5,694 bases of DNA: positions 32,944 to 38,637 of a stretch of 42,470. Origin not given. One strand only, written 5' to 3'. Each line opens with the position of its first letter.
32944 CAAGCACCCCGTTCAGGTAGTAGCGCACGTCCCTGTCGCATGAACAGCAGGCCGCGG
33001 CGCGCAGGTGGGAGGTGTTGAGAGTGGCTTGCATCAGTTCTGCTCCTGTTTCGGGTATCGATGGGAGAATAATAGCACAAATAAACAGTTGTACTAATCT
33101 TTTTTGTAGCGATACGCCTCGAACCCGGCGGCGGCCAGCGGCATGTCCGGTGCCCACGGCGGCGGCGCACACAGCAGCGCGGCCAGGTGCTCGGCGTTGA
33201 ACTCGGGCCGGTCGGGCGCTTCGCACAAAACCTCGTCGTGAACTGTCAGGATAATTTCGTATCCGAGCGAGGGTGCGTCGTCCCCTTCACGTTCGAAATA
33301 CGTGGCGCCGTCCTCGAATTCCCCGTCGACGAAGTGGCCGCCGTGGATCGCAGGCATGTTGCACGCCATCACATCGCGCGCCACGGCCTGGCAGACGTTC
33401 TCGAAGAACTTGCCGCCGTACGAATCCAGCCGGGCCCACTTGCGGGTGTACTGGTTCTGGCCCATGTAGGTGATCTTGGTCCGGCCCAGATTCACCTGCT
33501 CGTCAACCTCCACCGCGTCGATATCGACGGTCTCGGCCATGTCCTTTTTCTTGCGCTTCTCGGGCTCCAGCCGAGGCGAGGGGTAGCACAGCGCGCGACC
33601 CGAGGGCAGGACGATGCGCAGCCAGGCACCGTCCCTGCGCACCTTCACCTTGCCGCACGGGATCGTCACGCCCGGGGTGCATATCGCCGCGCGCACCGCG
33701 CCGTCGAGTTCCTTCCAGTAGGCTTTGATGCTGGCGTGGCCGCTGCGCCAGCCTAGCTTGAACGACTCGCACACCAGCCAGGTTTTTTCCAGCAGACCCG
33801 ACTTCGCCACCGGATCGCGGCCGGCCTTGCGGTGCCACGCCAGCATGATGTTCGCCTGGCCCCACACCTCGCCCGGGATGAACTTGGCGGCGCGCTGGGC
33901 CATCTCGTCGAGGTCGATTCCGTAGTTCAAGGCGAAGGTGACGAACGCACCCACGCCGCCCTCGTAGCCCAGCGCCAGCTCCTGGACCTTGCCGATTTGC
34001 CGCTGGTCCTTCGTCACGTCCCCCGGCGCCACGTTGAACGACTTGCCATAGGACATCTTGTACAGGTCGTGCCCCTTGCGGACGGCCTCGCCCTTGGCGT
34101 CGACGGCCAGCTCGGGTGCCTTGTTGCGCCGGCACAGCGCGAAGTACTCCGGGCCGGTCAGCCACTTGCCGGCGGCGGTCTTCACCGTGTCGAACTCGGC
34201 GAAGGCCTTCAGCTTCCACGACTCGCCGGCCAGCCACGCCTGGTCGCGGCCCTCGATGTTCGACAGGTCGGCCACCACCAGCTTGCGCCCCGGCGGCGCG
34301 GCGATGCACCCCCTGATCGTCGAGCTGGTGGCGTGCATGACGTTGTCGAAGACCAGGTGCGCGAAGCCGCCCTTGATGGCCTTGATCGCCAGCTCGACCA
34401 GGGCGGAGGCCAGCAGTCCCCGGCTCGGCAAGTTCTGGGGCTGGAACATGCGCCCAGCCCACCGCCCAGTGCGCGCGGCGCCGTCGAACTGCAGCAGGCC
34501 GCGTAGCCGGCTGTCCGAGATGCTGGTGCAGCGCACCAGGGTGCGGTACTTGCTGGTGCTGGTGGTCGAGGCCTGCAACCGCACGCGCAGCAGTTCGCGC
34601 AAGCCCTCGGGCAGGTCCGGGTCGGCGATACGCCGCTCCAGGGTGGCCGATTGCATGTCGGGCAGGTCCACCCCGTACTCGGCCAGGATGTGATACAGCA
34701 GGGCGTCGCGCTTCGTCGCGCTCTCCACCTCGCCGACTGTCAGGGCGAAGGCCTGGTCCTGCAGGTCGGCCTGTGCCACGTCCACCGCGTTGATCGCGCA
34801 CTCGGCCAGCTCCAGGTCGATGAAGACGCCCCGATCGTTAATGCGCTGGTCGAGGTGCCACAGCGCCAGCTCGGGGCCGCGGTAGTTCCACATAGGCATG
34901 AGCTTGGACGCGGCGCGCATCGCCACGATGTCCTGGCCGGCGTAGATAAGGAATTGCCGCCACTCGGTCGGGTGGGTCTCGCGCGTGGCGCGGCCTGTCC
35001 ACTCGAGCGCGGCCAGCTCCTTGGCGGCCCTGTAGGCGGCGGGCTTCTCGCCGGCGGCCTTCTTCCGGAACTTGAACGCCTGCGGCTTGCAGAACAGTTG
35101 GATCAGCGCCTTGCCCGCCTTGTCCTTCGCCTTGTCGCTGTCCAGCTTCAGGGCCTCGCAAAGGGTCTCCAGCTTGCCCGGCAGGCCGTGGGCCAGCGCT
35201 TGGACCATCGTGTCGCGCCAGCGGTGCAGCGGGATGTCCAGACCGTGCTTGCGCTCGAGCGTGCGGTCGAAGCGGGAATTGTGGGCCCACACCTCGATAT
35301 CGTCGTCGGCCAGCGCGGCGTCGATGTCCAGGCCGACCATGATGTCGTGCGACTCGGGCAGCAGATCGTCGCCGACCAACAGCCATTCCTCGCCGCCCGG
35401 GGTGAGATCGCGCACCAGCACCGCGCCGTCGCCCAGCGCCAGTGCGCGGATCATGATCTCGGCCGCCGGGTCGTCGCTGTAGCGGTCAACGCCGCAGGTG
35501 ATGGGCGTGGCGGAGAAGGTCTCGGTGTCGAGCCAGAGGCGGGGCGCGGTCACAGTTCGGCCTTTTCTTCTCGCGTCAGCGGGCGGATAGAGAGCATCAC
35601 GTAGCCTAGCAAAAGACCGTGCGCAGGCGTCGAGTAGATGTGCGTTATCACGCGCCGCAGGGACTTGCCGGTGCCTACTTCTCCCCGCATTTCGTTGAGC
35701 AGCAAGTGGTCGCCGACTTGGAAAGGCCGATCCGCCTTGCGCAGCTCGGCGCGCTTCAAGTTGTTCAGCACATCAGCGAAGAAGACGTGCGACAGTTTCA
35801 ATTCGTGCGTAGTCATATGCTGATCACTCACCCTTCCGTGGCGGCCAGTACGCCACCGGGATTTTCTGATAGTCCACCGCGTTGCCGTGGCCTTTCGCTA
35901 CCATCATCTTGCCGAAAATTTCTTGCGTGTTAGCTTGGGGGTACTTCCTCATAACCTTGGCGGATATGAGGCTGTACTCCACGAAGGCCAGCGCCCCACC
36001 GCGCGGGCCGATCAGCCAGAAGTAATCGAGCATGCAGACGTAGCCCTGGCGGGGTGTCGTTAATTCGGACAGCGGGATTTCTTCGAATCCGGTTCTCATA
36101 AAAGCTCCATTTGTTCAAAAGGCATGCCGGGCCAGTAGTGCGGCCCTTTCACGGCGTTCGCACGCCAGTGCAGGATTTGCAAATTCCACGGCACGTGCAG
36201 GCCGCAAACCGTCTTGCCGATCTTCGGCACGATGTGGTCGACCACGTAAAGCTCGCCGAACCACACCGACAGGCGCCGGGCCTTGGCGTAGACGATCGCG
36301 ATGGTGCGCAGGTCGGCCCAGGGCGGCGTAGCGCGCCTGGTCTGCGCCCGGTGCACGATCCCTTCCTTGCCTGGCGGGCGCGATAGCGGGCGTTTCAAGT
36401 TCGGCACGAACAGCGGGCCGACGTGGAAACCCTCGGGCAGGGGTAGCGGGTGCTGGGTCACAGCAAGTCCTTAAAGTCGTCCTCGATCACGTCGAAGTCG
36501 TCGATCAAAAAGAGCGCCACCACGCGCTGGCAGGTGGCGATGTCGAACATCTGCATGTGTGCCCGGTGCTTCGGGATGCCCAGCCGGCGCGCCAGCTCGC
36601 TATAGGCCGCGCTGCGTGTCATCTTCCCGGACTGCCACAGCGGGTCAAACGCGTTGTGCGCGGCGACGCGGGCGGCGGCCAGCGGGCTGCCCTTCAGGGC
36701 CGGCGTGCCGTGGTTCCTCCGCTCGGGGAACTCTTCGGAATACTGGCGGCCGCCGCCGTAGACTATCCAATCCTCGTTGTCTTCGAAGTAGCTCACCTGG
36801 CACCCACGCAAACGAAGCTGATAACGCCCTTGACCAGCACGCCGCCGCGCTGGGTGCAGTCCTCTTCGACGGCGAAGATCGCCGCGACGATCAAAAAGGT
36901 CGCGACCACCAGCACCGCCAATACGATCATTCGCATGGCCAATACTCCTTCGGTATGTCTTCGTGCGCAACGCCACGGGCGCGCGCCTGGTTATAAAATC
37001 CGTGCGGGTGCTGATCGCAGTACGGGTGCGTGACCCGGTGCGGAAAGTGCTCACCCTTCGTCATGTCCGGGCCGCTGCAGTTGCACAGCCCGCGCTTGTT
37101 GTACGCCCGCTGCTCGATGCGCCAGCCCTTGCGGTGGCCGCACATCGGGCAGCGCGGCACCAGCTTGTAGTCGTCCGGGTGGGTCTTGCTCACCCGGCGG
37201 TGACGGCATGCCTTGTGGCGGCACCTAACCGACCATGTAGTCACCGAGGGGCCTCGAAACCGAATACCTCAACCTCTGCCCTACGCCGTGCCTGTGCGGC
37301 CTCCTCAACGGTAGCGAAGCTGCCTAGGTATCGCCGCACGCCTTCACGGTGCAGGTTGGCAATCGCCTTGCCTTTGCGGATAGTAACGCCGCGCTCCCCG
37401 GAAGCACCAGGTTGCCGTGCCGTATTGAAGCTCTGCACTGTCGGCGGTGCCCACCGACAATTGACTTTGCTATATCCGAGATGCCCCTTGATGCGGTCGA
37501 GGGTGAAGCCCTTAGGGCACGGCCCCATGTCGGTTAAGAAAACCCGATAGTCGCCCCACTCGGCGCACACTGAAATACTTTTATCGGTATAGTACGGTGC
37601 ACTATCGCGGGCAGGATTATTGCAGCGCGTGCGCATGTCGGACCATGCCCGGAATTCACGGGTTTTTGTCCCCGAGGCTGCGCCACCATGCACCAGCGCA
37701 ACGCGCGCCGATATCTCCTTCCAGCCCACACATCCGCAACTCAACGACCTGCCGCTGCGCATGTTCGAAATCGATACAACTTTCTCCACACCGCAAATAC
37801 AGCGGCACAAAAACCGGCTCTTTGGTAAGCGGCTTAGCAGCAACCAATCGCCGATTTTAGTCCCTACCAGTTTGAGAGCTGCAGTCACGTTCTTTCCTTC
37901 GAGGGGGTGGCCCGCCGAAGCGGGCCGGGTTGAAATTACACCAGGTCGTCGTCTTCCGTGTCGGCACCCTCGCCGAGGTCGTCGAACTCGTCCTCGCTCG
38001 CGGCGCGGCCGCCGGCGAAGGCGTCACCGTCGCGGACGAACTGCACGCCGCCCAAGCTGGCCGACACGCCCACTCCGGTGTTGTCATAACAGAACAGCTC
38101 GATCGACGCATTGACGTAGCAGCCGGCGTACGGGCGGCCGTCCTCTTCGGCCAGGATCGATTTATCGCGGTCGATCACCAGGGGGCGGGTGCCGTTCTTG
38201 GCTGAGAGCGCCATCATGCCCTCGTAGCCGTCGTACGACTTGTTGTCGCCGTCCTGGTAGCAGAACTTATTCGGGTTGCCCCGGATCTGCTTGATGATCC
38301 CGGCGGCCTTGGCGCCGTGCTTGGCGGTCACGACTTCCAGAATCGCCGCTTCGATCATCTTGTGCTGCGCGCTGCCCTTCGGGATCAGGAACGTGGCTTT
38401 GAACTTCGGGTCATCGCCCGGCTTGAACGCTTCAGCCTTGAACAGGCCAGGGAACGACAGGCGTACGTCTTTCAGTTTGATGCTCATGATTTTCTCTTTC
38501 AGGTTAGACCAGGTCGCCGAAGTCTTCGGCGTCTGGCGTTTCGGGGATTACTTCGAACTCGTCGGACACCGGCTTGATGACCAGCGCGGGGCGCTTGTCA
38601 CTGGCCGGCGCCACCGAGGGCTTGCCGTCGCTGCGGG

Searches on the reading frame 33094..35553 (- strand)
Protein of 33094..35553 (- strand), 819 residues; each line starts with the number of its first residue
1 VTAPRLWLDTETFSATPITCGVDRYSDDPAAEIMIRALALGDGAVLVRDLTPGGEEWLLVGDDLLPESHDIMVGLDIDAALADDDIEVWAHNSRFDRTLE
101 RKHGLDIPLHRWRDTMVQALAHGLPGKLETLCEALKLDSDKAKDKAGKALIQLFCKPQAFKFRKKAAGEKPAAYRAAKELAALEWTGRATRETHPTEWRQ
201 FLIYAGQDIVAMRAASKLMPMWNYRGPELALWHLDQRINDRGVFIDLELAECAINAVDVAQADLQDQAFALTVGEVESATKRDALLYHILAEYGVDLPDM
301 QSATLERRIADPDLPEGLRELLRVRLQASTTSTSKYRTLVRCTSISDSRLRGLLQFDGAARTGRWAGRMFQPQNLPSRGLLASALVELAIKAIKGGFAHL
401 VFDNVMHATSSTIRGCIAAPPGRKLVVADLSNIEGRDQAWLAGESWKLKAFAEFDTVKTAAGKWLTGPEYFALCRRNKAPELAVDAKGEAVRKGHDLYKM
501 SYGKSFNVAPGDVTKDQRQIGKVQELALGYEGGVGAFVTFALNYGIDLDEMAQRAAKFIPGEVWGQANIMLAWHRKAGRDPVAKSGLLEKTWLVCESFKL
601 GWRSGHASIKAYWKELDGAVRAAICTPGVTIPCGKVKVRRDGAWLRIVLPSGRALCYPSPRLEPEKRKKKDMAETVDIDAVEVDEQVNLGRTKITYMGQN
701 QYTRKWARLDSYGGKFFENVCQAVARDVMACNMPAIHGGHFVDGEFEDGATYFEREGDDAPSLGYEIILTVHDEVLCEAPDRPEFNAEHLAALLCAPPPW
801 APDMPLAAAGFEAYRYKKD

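Call 18: search_protein_families(library=phrogs, proteins=[window:33094-35553:-], max_evalue=0.001)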
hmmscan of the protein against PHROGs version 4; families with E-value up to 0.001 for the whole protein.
window:33094-35553:- (819 aa): 3 families
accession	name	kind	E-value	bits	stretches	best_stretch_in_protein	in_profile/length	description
phrog_17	-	DNA, RNA and nucleotide metabolism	1.1e-94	319.6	1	2-817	669-1231/1445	DNA polymerase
phrog_7766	-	DNA, RNA and nucleotide metabolism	7.8e-55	186.2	1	594-819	7-186/186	DNA polymerase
phrog_10285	-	DNA, RNA and nucleotide metabolism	4e-45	155.2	3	601-819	152-321/321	DNA polymerase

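Call 32: search_dna_similar(query=window:33094-35553:-, collection=phages, mode=protein, max_rows=15)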
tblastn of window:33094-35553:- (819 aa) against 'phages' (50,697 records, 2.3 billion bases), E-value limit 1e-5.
Records with a match: 1642; places in all: 1662; records where one place covers at least 80% of the query: 1415.
Best place of each record, by identity: <60% 1642.
By first word of the organism name: Salmonella 452; Escherichia 259; Streptococcus 130; Bacteroides 105; Staphylococcus 84; Vibrio 47; Xanthomonas 41; Klebsiella 29; Pseudomonas 25; Paenibacillus 24; and 96 more.
By host as written in the record: Escherichia coli 138; - 115; Salmonella enterica 73; Salmonella enterica subsp. enterica serovar Typhimurium 73; Salmonella enterica subsp. enterica serovar Enteritidis 61; Salmonella sp. 48; Vibrio lentus 34; Staphylococcus aureus 32; and 552 more.
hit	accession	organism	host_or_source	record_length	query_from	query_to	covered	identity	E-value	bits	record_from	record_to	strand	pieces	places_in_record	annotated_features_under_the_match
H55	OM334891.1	Acinetobacter phage 4316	Acinetobacter baumannii 4316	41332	6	819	99%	50.6%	0e+0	667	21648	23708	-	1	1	DNA polymerase I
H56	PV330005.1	Bordetella phage vB_BbrP_003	Bordetella bronchiseptica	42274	6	819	99%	49.6%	0e+0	649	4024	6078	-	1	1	DNA polymerase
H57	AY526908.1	Bordetella phage BMP-1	-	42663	6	819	99%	49.3%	0e+0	646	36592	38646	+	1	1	none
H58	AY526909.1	Bordetella phage BIP-1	-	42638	6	819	99%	49.3%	0e+0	646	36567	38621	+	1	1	none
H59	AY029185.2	Bordetella phage BPP-1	-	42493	6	819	99%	49.3%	0e+0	646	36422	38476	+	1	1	bbp42: Bbp42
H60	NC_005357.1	Bordetella phage BPP-1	Bordetella bronchiseptica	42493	6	819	99%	49.3%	0e+0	646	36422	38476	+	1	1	DNA polymerase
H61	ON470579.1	Escherichia phage vB_EcoM-606R2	Escherichia coli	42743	6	819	99%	49.3%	0e+0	645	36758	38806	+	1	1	DNA polymerase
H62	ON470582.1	Escherichia phage vB_EcoM-689R2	Escherichia coli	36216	6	819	99%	49.3%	0e+0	645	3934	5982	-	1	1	DNA polymerase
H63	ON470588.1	Escherichia phage vB_EcoM-611R5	Escherichia coli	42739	6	819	99%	49.3%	0e+0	645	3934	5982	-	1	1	DNA polymerase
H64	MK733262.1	Yersinia phage YeP4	Yersinia enterocolitica LN1996-YE105.5R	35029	3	819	100%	48.1%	0e+0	666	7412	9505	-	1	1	DNA polymerase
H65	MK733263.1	Yersinia phage YeP5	Yersinia enterocolitica JL2002-6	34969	3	819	100%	48.1%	0e+0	666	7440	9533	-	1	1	DNA polymerase I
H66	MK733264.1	Yersinia phage YeP6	Yersinia enterocolitica JL2004-21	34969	3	819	100%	48.1%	0e+0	666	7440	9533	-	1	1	DNA polymerase I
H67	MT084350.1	Xylella phage Xfas53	Xylella fastidiosa subsp. multiplex ...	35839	3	818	100%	47.3%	0e+0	601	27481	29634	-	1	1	DNA polymerase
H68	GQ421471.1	Xylella phage Xfas53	Xylella fastidiosa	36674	3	819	100%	47.0%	3e-179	577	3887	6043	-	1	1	pol: DNA polymerase A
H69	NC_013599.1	Xylella phage Xfas53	Xylella fastidiosa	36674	3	819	100%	47.0%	3e-179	577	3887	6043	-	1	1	pol: DNA polymerase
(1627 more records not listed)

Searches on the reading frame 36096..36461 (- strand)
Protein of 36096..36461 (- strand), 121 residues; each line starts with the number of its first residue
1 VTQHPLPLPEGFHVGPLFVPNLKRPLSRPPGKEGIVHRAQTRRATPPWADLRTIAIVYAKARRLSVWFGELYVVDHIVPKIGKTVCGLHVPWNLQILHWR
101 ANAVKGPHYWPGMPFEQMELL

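Call 83: search_protein_families(library=phrogs, proteins=[window:36096-36461:-], max_evalue=0.01)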
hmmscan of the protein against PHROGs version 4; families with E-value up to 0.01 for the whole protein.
window:36096-36461:- (121 aa): 2 families
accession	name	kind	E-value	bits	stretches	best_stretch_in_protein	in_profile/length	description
phrog_26577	-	unknown function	3e-39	135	1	5-121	2-119/119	-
phrog_1035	-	DNA, RNA and nucleotide metabolism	0.00021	22.3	1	74-106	182-211/271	endonuclease VII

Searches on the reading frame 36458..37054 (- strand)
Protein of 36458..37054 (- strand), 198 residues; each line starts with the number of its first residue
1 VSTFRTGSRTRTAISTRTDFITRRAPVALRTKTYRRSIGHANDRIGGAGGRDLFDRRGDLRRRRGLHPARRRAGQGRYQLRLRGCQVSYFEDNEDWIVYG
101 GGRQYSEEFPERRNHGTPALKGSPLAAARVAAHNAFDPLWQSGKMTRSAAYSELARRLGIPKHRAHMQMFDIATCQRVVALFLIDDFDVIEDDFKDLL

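Call 18: search_protein_families(library=phrogs, proteins=[window:36458-37054:-], max_evalue=0.001)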
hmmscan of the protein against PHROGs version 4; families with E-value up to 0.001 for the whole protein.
window:36458-37054:- (198 aa): 3 families
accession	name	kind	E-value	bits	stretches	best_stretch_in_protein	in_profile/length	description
phrog_25081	-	unknown function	3.5e-22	79.2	1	125-182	6-63/75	-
phrog_1934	-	unknown function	7.2e-18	65.9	1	121-182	67-128/144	-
phrog_30993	-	unknown function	2.4e-10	41.7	1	127-179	38-91/112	-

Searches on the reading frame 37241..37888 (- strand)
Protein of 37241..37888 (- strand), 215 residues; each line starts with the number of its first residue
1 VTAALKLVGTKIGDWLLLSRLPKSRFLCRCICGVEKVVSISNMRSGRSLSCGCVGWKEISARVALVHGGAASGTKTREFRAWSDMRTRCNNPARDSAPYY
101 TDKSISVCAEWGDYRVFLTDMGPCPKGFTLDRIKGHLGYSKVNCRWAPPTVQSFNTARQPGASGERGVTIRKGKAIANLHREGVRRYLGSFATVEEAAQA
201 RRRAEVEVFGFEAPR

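Call 18: search_protein_families(library=phrogs, proteins=[window:37241-37888:-], max_evalue=0.001)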
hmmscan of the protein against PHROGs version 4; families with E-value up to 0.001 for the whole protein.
window:37241-37888:- (215 aa): 10 families
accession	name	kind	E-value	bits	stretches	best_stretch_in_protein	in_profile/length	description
phrog_374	-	DNA, RNA and nucleotide metabolism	3.1e-51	175.9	1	1-213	191-411/617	HNH endonuclease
phrog_8790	-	DNA, RNA and nucleotide metabolism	4.2e-27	96.6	1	74-166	21-113/241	restriction endonuclease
phrog_953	-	DNA, RNA and nucleotide metabolism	1.4e-26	94.8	1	73-207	219-360/420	HNH endonuclease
phrog_3377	-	DNA, RNA and nucleotide metabolism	1.3e-25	91.4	1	72-204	8-143/196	HNH endonuclease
phrog_2081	-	DNA, RNA and nucleotide metabolism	9.5e-21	75.4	1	73-156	100-195/433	HNH endonuclease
phrog_99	-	DNA, RNA and nucleotide metabolism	5.2e-12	47.1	1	121-213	169-264/383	HNH endonuclease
phrog_4578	-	DNA, RNA and nucleotide metabolism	2.4e-10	41.4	1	115-212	17-118/130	HNH endonuclease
phrog_3593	-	DNA, RNA and nucleotide metabolism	4.8e-07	30.7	1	122-211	105-199/210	HNH endonuclease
phrog_27240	-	unknown function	2e-05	26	1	24-77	28-78/132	-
phrog_13470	-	DNA, RNA and nucleotide metabolism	3.3e-05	25.1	1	36-210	47-144/152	HNH endonuclease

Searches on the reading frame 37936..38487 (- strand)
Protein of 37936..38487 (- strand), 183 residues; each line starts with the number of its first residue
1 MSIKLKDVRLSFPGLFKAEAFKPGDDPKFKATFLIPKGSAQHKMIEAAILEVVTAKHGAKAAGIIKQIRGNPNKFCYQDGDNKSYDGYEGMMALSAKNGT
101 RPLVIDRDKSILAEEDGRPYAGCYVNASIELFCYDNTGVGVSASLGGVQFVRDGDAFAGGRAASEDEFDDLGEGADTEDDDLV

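Call 83: search_protein_families(library=phrogs, proteins=[window:37936-38487:-], max_evalue=0.01)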
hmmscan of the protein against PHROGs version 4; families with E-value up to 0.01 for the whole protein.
window:37936-38487:- (183 aa): 1 family
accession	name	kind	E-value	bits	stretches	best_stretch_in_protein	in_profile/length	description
phrog_112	-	DNA, RNA and nucleotide metabolism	4.9e-49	168.4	1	3-180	22-203/265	Gp2.5-like ssDNA binding protein and ssDNA annealing protein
